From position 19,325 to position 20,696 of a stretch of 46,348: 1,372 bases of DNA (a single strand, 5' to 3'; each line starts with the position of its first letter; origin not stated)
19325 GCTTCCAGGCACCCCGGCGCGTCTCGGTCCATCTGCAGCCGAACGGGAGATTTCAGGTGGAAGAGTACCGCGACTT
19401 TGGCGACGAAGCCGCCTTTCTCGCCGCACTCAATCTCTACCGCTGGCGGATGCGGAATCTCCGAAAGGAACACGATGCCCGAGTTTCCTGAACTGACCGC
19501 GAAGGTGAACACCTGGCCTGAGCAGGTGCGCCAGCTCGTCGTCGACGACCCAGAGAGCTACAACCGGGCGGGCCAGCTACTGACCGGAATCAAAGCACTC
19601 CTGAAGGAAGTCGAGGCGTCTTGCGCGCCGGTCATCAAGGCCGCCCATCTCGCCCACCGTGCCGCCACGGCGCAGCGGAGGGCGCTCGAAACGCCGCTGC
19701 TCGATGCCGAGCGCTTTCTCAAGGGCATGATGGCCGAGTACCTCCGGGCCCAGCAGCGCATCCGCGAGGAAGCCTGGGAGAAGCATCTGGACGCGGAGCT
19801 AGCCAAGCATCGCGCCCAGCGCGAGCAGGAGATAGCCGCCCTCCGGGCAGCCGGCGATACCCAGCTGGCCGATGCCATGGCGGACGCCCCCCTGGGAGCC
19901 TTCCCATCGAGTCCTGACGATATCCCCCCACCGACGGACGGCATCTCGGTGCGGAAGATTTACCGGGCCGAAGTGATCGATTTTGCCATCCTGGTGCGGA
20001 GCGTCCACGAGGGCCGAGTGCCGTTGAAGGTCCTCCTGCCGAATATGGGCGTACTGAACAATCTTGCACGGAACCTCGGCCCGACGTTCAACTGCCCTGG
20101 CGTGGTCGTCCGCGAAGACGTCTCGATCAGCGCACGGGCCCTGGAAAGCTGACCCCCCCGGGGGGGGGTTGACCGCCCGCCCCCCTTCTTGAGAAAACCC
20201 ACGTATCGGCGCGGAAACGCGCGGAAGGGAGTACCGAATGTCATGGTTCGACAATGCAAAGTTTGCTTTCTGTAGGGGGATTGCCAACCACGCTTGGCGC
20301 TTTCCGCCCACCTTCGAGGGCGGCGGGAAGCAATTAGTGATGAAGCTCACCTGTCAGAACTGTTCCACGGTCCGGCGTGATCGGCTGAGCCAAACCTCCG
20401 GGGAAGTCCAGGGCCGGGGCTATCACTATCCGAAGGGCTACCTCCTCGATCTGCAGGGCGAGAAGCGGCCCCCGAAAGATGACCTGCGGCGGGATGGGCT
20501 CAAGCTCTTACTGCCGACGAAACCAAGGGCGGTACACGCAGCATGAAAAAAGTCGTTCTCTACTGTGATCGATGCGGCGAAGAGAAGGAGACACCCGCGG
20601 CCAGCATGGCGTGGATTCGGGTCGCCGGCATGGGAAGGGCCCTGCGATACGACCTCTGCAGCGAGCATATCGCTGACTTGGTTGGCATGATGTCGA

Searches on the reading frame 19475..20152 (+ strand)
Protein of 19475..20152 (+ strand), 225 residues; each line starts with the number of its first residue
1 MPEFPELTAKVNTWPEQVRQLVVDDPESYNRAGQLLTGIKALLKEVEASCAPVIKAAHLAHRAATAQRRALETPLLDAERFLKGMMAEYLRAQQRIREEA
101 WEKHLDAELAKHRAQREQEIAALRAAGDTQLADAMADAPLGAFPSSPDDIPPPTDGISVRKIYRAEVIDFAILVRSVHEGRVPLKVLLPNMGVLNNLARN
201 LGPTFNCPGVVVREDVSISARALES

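Call 46: search_protein_families(library=phrogs, proteins=[window:19475-20152:+], max_evalue=0.001)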
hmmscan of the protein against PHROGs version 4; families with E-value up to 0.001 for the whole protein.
window:19475-20152:+ (225 aa): 2 families
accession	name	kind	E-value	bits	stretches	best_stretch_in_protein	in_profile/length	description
phrog_10477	-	DNA, RNA and nucleotide metabolism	8.6e-18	66.1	1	26-215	42-239/243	exonuclease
phrog_16469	-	unknown function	2.4e-05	24.9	1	62-213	235-385/392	-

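Call 47: search_protein_families(library=pfam, proteins=[window:19475-20152:+], max_evalue=0.01)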
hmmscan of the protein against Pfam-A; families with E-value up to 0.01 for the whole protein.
window:19475-20152:+ (225 aa): 0 families

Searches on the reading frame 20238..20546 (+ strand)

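Call 46: search_protein_families(library=phrogs, proteins=[window:20238-20546:+], max_evalue=0.001)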
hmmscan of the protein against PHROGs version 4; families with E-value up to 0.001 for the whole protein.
window:20238-20546:+ (102 aa): 1 family
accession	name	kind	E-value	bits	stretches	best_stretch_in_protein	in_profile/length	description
phrog_4480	-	unknown function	3e-12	47.4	1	7-74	11-76/99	-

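Call 47: search_protein_families(library=pfam, proteins=[window:20238-20546:+], max_evalue=0.01)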
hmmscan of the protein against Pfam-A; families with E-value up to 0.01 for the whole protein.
window:20238-20546:+ (102 aa): 0 families
